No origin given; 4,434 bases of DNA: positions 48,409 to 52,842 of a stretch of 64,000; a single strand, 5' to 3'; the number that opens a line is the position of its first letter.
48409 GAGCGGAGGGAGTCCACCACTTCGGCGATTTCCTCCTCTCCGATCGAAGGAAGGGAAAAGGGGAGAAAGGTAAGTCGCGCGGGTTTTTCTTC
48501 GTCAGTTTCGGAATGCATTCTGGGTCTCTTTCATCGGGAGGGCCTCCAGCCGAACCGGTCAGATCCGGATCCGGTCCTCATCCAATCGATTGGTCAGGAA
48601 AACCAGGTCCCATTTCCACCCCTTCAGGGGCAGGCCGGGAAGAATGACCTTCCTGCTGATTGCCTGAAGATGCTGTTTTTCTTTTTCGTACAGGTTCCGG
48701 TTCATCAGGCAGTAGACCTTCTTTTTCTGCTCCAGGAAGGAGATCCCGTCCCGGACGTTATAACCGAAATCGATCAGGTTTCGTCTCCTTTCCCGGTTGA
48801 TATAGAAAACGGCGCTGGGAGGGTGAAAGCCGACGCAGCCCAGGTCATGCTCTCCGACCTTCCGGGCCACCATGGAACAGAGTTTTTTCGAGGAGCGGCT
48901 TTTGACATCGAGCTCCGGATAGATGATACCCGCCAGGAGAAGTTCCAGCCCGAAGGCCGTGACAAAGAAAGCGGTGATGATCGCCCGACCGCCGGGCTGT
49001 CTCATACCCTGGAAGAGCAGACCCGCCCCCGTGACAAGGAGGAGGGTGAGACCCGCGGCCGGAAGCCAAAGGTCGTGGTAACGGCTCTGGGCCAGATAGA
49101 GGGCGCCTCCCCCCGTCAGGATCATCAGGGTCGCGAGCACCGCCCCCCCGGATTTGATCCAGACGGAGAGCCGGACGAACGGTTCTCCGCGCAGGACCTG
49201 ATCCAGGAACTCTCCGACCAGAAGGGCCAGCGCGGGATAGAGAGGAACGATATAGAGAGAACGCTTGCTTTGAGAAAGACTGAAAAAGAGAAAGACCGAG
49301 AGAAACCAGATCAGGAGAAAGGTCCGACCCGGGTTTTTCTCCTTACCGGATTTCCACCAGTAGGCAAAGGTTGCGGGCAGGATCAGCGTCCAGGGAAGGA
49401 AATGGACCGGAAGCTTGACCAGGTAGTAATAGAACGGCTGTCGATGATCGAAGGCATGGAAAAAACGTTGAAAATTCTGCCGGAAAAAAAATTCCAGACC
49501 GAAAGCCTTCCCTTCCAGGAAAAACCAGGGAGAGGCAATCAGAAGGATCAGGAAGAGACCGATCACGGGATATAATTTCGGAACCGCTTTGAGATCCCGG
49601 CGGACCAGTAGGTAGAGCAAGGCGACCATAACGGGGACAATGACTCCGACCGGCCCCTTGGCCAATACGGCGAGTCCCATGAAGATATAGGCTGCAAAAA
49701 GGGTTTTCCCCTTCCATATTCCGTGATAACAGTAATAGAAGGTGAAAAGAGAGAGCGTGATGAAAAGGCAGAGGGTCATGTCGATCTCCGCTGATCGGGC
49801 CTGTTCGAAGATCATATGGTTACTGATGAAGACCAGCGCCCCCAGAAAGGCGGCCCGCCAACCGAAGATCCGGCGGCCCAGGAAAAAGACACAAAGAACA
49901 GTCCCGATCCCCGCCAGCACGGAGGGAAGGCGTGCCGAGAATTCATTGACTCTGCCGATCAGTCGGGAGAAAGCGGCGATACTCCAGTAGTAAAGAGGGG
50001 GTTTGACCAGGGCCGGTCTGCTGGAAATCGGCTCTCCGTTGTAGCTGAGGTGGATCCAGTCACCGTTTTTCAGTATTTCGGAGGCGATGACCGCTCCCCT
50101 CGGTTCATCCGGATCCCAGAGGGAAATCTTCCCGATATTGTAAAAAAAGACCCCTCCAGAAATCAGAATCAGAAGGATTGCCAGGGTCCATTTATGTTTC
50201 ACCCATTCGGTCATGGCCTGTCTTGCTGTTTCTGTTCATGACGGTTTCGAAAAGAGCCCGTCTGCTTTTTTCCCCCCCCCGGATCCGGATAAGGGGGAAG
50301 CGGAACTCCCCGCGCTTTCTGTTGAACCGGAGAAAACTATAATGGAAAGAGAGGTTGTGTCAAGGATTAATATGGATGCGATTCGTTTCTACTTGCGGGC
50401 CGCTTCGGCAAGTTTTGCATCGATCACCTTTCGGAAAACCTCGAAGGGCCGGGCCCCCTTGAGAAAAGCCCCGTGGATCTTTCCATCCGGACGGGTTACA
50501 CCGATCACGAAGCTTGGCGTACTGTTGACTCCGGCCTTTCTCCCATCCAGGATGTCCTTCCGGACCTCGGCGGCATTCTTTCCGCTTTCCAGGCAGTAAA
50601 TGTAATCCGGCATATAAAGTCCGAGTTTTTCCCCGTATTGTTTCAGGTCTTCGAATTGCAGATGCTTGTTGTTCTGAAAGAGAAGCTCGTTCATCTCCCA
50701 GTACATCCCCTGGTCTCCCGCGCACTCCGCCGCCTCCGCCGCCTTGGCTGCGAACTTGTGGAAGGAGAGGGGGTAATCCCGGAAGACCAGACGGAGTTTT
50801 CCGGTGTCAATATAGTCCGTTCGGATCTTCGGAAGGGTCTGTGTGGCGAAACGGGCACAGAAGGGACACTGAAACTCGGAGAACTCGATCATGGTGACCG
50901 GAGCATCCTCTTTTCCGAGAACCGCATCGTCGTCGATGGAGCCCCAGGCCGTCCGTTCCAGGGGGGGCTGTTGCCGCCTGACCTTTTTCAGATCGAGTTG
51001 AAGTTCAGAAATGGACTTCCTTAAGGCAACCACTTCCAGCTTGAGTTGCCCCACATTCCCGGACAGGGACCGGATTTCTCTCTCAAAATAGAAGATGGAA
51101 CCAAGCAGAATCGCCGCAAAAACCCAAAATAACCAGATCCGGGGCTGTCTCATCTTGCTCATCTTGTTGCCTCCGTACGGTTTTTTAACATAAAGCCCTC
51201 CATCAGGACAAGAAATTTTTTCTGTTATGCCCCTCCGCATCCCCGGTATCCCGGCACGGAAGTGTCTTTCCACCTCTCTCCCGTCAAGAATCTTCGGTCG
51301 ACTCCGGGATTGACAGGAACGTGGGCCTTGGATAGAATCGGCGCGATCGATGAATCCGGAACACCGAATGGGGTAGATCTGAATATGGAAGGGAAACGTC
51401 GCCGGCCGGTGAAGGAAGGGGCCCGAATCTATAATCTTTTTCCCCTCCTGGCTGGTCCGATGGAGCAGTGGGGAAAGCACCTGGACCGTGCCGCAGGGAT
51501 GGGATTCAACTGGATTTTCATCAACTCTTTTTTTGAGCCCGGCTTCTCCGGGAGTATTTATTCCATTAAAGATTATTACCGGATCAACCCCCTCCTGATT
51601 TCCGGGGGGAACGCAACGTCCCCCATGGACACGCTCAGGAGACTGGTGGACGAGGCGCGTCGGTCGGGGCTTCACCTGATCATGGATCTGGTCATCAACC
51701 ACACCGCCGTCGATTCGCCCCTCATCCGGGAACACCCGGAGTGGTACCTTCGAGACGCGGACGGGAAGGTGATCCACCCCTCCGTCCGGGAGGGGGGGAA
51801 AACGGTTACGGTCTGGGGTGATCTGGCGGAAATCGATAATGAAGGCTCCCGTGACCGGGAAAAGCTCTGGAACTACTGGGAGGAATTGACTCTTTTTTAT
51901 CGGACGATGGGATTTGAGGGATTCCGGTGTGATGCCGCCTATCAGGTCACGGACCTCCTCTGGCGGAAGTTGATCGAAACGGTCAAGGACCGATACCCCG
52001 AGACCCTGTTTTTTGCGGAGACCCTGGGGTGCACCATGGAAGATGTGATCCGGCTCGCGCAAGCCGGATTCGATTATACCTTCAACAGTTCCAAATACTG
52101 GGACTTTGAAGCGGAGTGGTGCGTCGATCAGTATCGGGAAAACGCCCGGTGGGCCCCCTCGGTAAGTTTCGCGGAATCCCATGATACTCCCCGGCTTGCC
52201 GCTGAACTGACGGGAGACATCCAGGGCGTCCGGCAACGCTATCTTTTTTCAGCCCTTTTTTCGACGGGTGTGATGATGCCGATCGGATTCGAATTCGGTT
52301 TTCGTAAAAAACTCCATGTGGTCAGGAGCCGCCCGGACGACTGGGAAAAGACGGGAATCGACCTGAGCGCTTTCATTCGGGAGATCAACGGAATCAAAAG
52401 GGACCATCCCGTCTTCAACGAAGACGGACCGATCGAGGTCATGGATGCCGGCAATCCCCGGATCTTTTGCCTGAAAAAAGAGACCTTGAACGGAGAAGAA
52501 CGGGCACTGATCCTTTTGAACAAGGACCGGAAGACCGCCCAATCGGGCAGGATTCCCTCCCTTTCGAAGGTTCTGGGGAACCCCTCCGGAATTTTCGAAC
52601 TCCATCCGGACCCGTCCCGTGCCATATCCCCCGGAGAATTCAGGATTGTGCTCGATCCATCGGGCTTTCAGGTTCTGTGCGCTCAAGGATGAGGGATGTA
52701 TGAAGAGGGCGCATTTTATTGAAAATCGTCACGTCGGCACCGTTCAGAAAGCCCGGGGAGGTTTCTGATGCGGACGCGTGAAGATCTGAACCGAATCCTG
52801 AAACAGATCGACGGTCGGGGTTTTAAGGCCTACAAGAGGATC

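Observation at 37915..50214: Large co-directional lipid A/envelope glycosylation locus with a split ArnA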

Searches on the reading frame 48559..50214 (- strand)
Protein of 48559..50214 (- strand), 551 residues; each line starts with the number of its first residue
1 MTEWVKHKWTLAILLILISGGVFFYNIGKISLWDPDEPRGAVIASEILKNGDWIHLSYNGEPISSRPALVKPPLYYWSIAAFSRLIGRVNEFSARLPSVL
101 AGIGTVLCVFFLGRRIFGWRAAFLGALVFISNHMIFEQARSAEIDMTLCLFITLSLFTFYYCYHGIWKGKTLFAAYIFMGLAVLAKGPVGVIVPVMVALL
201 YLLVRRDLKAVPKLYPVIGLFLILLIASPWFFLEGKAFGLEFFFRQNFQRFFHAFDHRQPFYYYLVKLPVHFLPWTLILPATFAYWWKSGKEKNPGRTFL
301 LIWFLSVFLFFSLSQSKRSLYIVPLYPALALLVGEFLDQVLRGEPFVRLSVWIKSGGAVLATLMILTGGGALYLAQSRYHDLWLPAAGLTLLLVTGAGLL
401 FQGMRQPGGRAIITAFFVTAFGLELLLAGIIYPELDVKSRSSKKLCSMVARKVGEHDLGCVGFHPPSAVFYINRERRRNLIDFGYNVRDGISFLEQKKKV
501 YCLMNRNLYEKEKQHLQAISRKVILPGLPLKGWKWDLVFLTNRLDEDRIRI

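Call 4: search_protein_families(library=pfam, proteins=[window:48559-50214:-], max_evalue=0.01)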
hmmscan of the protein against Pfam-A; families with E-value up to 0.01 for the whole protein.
window:48559-50214:- (551 aa): 2 families
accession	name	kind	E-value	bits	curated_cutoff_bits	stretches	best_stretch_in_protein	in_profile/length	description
PF13231.12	PMT_2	-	1.4e-19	71.3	26.1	1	71-230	2-157/160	Dolichyl-phosphate-mannose-protein mannosyltransferase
PF02366.24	PMT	-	1e-13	51.9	22.7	1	71-230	62-230/245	Dolichyl-phosphate-mannose-protein mannosyltransferase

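Call 6: search_protein_families(library=ncbifam, proteins=[window:48559-50214:-], max_evalue=0.001)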
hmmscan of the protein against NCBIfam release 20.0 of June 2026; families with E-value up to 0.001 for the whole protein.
window:48559-50214:- (551 aa): 1 family
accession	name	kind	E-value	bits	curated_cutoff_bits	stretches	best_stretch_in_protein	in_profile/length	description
NF009784.2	PRK13279.1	equivalog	1.6e-46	159.1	567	1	12-369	7-366/539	lipid IV(A) 4-amino-4-deoxy-L-arabinosyltransferase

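Call 26: search_solved_structures(query=window:48559-50214:-, max_evalue=0.001, show_alignments=1)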
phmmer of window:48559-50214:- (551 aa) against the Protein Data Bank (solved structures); distinct sequences matched with E-value up to 0.001: 1.
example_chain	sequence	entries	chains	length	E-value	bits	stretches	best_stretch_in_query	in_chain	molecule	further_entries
5ezm_A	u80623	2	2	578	2e-33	119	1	12-402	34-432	4-amino-4-deoxy-L-arabinose transferase or related glycosyltransferases of PMT family | 4-amino-4-deoxy-L-arabinose (L-Ara4N) transferase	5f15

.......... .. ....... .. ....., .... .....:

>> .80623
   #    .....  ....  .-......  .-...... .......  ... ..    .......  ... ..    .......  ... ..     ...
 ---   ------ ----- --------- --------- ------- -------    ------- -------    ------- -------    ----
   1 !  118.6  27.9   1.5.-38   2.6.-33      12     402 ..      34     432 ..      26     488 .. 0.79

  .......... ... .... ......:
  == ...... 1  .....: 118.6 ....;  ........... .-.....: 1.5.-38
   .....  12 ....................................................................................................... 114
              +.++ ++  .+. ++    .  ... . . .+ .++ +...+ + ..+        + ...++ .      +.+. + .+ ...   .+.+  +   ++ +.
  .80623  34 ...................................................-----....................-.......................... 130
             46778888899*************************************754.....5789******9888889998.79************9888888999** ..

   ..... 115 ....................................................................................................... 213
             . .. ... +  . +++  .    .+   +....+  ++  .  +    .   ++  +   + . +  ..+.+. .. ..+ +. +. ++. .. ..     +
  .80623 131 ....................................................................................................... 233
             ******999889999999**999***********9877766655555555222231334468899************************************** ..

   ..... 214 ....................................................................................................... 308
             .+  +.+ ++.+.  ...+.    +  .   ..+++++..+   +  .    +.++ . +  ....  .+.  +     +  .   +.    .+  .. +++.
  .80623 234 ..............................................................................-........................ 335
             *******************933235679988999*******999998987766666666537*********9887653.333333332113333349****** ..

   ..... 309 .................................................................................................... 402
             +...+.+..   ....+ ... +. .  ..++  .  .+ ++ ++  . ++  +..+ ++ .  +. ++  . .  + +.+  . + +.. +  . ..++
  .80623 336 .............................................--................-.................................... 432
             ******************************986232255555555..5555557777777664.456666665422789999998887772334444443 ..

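Call 70: find_related_loci(query=window:48559-50214:-, collection=metagenome_contigs, flank=10000)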
Query window:48559-50214:- (551 aa) in metagenome_contigs; peptide patterns used: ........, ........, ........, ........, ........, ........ (x = any residue, [..] = any of these).
150 stretches matched a pattern; 4 encode a relative of the query (tblastn E <= 1e-3); 4 distinct loci.
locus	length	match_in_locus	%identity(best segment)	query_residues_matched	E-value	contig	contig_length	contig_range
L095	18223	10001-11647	64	3-551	0e+0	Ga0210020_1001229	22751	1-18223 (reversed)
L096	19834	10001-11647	64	3-551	0e+0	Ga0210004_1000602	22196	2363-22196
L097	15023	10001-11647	64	3-551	0e+0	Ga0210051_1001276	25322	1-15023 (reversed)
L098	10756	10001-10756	73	3-254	9e-119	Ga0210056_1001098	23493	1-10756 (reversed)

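Call 75: find_homologous_proteins(query=window:48559-50214:-, max_evalue=1e-20)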
Query window:48559-50214:- (551 aa): 641 proteins with E <= 1e-20 among 8000 candidates; the best 120 are listed.
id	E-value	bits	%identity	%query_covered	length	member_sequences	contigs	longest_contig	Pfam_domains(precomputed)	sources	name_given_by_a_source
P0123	2.0e-271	920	100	74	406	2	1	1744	-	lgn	-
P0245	4.0e-240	816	66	98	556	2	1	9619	PF02366.25,PF13231.13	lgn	-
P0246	9.8e-239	812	64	100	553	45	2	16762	PF13231.13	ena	-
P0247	1.6e-238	811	63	99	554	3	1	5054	PF02366.25,PF13231.13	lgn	-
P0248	8.5e-237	805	64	99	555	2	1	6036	PF02366.25,PF13231.13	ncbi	-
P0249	5.7e-234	796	64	99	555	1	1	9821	PF02366.25,PF13231.13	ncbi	-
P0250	1.6e-233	795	64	99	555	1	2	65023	PF02366.25,PF13231.13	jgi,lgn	-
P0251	1.9e-186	639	65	79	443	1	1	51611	PF02366.25,PF13231.13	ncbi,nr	ncbi:MAG: glycosyltransferase family 39 protein, partial [Deltaproteobacteria bacterium]|nr:glycosyl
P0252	2.5e-166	573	61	60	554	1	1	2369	PF02366.25,PF13231.13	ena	-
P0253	9.6e-69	251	36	88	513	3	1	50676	PF02366.25,PF13231.13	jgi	jgi:4-amino-4-deoxy-L-arabinose transferase-like glycosyltransferase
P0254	6.7e-67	244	38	62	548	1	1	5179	PF02366.25,PF13231.13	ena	-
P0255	9.1e-67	244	34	91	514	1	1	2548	PF02366.25,PF13231.13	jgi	jgi:4-amino-4-deoxy-L-arabinose transferase-like glycosyltransferase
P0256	1.2e-66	244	35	84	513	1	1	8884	PF02366.25,PF13231.13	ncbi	-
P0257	2.8e-66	242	34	91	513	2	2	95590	PF02366.25,PF13231.13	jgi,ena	jgi:4-amino-4-deoxy-L-arabinose transferase-like glycosyltransferase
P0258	1.5e-65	240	30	93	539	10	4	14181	PF02366.25,PF13231.13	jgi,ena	jgi:4-amino-4-deoxy-L-arabinose transferase-like glycosyltransferase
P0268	2.2e-61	226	35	89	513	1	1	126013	PF13231.13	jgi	jgi:4-amino-4-deoxy-L-arabinose transferase-like glycosyltransferase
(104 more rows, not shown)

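Call 76: find_encoding_contigs(protein=P0253, flank=8000, max_places=1)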
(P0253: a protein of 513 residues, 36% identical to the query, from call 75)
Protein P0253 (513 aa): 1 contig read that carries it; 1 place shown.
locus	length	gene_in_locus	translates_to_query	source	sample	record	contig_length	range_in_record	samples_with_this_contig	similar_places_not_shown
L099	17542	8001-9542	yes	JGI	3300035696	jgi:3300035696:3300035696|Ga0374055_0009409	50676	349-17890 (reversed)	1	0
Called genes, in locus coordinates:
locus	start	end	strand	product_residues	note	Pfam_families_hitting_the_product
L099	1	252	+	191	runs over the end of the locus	PF01206:TusA, PF02635:DsrE (faint)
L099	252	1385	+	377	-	PF00266:Aminotran_5, PF01041:DegT_DnrJ_EryC1 (weak)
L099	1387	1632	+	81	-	PF11823:Se_S_carrier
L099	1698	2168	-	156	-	PF00702:Hydrolase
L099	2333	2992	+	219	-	PF00702:Hydrolase, PF13419:HAD_2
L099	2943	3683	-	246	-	PF01066:CDP-OH_P_transf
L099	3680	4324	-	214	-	PF02666:PS_Dcarbxylase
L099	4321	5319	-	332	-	PF02826:2-Hacid_dh_C (weak), PF03807:F420_oxidored (faint), PF07991:KARI_N, PF01450:KARI_C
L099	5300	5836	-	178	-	PF01842:ACT, PF22629:ACT_AHAS_ss, PF13710:ACT_5, PF10369:ALS_ss_C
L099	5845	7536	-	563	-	PF02776:TPP_enzyme_N, PF00205:TPP_enzyme_M, PF02775:TPP_enzyme_C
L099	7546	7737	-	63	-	-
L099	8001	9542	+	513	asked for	PF02366:PMT, PF13231:PMT_2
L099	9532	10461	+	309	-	PF00535:Glycos_transf_2, PF13641:Glyco_tranf_2_3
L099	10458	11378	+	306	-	PF00551:Formyl_trans_N, PF02911:Formyl_trans_C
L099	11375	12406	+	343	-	PF01073:3Beta_HSD (weak), PF01370:Epimerase, PF16363:GDP_Man_Dehyd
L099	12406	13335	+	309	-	PF01522:Polysacc_deac_1, PF10096:DUF2334 (weak)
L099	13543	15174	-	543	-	PF00118:Cpn60_TCP1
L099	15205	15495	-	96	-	PF00166:Cpn10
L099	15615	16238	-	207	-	PF00300:His_Phos_1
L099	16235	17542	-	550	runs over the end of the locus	PF00664:ABC_membrane, PF00005:ABC_tran, PF02463:SMC_N (faint)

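Call 77: find_encoding_contigs(protein=P0268, flank=8000, max_places=1)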
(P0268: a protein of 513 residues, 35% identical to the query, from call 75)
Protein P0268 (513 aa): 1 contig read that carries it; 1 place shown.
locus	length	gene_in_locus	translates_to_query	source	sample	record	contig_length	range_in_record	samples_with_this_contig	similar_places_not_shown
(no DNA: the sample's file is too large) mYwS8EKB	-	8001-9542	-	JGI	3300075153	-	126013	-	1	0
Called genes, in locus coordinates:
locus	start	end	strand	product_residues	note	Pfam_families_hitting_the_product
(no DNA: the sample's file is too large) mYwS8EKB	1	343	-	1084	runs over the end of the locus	PF00873:ACR_tran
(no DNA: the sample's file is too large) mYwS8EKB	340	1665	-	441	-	PF25919:BSH_CusB (weak), PF25973:BSH_CzcB, PF25954:Beta-barrel_RND_2, PF25967:RND-MFP_C, PF25989:YknX_C (weak), PF25975:CzcB_C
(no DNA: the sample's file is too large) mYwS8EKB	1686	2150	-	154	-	PF00839:Cys_rich_FGFR (faint)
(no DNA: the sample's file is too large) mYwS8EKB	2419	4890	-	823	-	PF07731:Cu-oxidase_2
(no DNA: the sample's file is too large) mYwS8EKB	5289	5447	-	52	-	-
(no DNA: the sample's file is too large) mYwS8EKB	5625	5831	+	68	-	-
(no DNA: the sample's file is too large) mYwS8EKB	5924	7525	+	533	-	PF00171:Aldedh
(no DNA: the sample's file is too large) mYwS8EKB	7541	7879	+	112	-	-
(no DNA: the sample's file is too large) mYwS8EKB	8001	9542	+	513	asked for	PF13231:PMT_2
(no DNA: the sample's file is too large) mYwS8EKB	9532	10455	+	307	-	PF00535:Glycos_transf_2, PF13641:Glyco_tranf_2_3 (weak)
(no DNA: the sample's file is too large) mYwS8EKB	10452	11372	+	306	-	PF00551:Formyl_trans_N, PF02911:Formyl_trans_C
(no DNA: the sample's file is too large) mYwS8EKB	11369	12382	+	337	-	PF01073:3Beta_HSD (weak), PF01370:Epimerase, PF16363:GDP_Man_Dehyd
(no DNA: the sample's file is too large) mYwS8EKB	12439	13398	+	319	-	PF01522:Polysacc_deac_1, PF10096:DUF2334 (weak)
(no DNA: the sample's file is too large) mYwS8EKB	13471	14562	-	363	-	PF08495:FIST, PF10442:FIST_C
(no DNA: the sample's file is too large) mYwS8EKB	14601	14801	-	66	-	-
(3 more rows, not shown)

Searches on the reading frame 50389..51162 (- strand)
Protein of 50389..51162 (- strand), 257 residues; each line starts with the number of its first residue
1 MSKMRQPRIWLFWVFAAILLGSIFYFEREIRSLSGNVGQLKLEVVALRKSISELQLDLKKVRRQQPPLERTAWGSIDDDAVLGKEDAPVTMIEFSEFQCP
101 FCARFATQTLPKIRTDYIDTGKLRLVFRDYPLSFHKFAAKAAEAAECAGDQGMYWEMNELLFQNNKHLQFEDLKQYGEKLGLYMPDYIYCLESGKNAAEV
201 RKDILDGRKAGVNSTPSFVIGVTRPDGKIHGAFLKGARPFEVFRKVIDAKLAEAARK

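Call 95: search_protein_families(library=ncbifam, proteins=[window:50389-51162:-], max_evalue=0.00001)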
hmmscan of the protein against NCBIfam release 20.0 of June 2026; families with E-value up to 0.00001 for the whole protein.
window:50389-51162:- (257 aa): 1 family
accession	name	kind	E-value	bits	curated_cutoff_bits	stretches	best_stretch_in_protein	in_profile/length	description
NF041057.1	Rcas_1661_fam_Se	equivalog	1.5e-35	122.9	190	1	80-249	82-246/247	Rcas_1661 family thioredoxin-like (seleno)lipoprotein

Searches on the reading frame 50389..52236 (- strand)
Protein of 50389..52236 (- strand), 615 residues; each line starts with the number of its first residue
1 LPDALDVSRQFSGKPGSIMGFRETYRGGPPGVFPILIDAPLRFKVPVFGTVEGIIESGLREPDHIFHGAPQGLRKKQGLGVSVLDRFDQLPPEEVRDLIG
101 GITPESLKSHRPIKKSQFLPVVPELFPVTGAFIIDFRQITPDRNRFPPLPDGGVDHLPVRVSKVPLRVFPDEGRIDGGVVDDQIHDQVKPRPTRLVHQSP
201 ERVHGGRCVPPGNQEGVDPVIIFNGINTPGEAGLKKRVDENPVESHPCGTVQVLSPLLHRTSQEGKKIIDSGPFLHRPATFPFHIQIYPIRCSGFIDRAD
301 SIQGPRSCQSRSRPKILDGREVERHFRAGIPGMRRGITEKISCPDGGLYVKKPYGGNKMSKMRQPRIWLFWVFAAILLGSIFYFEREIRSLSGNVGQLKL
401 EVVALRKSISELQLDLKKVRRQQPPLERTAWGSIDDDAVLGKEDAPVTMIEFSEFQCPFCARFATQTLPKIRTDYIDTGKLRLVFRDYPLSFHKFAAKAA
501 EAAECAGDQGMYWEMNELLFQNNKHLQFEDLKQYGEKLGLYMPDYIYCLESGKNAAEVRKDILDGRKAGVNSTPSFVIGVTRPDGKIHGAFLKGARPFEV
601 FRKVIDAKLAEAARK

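Call 5: search_protein_families(library=pfam, proteins=[window:50389-52236:-], max_evalue=0.01)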
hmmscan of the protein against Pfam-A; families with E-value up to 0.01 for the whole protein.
window:50389-52236:- (615 aa): 3 families
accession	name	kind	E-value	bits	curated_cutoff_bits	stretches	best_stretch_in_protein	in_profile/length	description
PF13462.12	Thioredoxin_4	-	4.2e-32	112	23.2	1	436-583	4-150/165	Thioredoxin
PF01323.26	DSBA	-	4.2e-10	40.2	25.6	1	449-605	2-190/191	DSBA-like thioredoxin domain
PF13098.12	Thioredoxin_2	-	0.0081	16.9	27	0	448-604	8-103/104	Thioredoxin-like domain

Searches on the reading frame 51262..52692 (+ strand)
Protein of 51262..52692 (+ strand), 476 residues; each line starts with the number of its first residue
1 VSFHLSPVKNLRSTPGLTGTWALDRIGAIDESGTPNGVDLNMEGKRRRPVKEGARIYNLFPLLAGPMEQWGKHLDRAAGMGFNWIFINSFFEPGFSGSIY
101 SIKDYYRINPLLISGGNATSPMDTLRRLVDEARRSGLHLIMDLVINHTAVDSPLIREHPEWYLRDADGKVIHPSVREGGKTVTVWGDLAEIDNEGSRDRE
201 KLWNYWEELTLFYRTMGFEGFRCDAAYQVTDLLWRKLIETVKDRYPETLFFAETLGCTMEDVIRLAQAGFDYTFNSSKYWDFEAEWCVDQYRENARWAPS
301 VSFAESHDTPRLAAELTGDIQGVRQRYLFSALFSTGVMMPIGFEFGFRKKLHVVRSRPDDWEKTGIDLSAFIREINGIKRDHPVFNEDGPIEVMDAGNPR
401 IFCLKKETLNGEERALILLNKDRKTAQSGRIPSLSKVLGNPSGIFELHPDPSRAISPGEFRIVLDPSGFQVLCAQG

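Call 5: search_protein_families(library=pfam, proteins=[window:51262-52692:+], max_evalue=0.01)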
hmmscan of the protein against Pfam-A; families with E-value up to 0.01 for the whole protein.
window:51262-52692:+ (476 aa): 3 families
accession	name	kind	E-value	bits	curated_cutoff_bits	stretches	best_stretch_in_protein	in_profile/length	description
PF14701.12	hDGE_amylase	-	1.2e-17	64.7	27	1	62-160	16-115/439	Glycogen debranching enzyme, glucanotransferase domain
PF00128.31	Alpha-amylase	-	4.3e-11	43.2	22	1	72-152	23-96/446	Alpha amylase, catalytic domain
PF14871.12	GHL6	-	4.9e-05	24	35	1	121-172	42-90/132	Hypothetical glycosyl hydrolase 6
